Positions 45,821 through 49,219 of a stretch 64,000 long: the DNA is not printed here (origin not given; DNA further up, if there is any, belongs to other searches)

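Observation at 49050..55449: Two paralogous polytopic membrane proteins with C-terminal discoidin (F5/8 type C) domains bracketing a GT2 + methyltransferase pair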

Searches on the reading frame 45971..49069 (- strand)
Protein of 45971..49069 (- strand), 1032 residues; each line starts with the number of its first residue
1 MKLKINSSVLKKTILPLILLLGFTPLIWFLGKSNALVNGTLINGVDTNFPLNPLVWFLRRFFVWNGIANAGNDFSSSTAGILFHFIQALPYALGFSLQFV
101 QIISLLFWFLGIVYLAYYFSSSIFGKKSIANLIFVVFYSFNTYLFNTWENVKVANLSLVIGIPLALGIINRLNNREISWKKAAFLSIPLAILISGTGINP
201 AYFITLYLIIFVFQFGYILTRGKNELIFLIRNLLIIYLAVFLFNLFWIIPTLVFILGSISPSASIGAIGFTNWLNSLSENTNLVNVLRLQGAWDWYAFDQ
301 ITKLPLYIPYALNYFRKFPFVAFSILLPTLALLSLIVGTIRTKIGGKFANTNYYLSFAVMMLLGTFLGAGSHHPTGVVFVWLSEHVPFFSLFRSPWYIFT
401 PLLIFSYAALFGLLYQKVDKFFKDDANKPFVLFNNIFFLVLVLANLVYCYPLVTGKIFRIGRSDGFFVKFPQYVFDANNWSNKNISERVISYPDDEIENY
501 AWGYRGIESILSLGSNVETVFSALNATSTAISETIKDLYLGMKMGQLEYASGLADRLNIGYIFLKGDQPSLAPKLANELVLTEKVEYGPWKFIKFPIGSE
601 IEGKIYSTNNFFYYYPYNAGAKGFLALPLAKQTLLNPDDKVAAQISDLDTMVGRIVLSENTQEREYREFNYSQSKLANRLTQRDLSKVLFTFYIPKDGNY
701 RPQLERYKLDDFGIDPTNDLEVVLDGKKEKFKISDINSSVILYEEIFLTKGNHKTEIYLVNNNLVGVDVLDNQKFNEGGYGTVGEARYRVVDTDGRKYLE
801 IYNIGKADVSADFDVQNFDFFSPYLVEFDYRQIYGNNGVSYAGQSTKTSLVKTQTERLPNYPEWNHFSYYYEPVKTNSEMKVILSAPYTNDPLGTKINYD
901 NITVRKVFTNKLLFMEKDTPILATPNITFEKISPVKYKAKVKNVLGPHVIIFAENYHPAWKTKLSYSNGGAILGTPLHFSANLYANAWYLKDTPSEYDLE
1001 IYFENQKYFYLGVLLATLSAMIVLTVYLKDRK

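Call 4: search_protein_families(library=pfam, proteins=[window:45971-49069:-], max_evalue=0.1)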
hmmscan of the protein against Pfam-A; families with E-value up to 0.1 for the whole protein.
window:45971-49069:- (1032 aa): 0 families

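Call 7: search_protein_families(library=ncbifam, proteins=[window:45971-49069:-], max_evalue=0.1)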
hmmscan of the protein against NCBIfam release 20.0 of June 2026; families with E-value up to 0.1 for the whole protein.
window:45971-49069:- (1032 aa): 1 family
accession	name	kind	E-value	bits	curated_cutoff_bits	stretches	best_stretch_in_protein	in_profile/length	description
NF000907.0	PRK00087.1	equivalog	0.034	12.3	624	0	584-676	548-649/671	bifunctional 4-hydroxy-3-methylbut-2-enyl diphosphate reductase/30S ribosomal protein S1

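Call 34: find_homologous_proteins(query=window:45971-49069:-)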
Query window:45971-49069:- (1032 aa): 318 proteins with E <= 0.001 among 8000 candidates; the best 120 are listed.
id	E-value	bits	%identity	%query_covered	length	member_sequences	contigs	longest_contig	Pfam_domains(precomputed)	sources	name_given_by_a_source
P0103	0.0e+0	1084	50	98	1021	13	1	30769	PF11847.14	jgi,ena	-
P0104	0.0e+0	1074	49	98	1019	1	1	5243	PF11847.14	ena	-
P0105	0.0e+0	1071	49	100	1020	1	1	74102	PF11847.14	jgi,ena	-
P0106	0.0e+0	1069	49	99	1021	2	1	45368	PF11847.14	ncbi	ncbi:MAG: alpha-(1-_3)-arabinofuranosyltransferase family protein [Patescibacteria group bacterium]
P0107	0.0e+0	1066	50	99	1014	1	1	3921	PF11847.14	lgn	-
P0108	0.0e+0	1065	48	100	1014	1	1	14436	PF13390.11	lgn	-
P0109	0.0e+0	1064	48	99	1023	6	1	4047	-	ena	-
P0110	0.0e+0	1059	49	100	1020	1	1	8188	-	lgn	-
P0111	0.0e+0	1058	49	100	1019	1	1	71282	PF11847.14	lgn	-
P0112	0.0e+0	1056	49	100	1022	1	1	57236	PF11847.14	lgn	-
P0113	0.0e+0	1053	50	100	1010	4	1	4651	-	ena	-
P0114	0.0e+0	1052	47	98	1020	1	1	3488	PF11847.14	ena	-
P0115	0.0e+0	1049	49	98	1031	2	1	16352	PF11847.14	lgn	-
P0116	0.0e+0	1048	49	99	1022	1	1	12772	-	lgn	-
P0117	0.0e+0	1037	49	97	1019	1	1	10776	-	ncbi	-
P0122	0.0e+0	1026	48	98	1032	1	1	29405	-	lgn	-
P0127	0.0e+0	1020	47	100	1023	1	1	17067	PF11847.14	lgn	-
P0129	0.0e+0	1015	47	98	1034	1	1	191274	PF11847.14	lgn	-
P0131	0.0e+0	1013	47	98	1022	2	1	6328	PF11847.14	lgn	-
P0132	3.3e-298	1010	47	98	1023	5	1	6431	PF11847.14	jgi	-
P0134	4.4e-296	1003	47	99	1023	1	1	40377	PF11847.14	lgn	-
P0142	1.4e-292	991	47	99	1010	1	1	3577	PF11847.14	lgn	-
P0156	1.0e-286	972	47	99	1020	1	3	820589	PF11847.14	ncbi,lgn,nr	ncbi:MAG: DUF3367 domain-containing protein [Candidatus Daviesbacteria bacterium]|nr:MAG: DUF3367 do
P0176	2.1e-279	948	46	100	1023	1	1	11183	PF11847.14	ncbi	-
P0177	2.7e-279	947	46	97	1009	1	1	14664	PF11847.14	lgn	-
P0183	1.4e-275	935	46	99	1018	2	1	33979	PF11847.14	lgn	-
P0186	9.2e-275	932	45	97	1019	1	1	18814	PF11847.14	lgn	-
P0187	2.3e-274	931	45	99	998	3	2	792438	PF11847.14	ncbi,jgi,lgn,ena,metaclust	metaclust:\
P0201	4.8e-271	920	44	97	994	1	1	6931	PF11847.14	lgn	-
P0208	2.7e-268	911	45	99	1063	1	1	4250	PF11847.14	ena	-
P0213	3.3e-265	901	44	98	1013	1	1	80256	PF11847.14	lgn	-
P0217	1.6e-262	892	43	96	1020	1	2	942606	PF11847.14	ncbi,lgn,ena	-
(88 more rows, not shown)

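Call 35: search_solved_structures(query=window:45971-49069:-, max_evalue=10)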
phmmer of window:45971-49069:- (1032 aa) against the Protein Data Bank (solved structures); distinct sequences matched with E-value up to 10: 3.
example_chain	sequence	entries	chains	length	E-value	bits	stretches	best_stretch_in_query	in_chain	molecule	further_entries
7qbz_A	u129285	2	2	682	0.26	12.1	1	67-125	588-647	Cadmium translocating P-type ATPase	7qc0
5o84_A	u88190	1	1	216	0.69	10.7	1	97-176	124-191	Glutathione S-transferase U23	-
6ep6_A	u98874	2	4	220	0.72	10.7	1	97-176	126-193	Glutathione S-transferase U23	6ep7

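Call 43: search_solved_structures(query=A4, max_evalue=10, show_alignments=1)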
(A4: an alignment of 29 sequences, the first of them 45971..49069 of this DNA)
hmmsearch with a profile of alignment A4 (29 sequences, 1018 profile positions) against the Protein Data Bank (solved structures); distinct sequences matched with E-value up to 10: 3.
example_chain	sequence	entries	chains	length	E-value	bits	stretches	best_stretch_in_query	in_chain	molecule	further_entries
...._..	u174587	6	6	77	2.3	9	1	466-493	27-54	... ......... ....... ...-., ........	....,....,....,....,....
8vqf_B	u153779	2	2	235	2.4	8.9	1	757-825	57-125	IgE 1J11 Heavy chain | 1J11 Fab heavy chain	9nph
7n9e_D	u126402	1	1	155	2.5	8.8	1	757-828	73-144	Nb34 nanobody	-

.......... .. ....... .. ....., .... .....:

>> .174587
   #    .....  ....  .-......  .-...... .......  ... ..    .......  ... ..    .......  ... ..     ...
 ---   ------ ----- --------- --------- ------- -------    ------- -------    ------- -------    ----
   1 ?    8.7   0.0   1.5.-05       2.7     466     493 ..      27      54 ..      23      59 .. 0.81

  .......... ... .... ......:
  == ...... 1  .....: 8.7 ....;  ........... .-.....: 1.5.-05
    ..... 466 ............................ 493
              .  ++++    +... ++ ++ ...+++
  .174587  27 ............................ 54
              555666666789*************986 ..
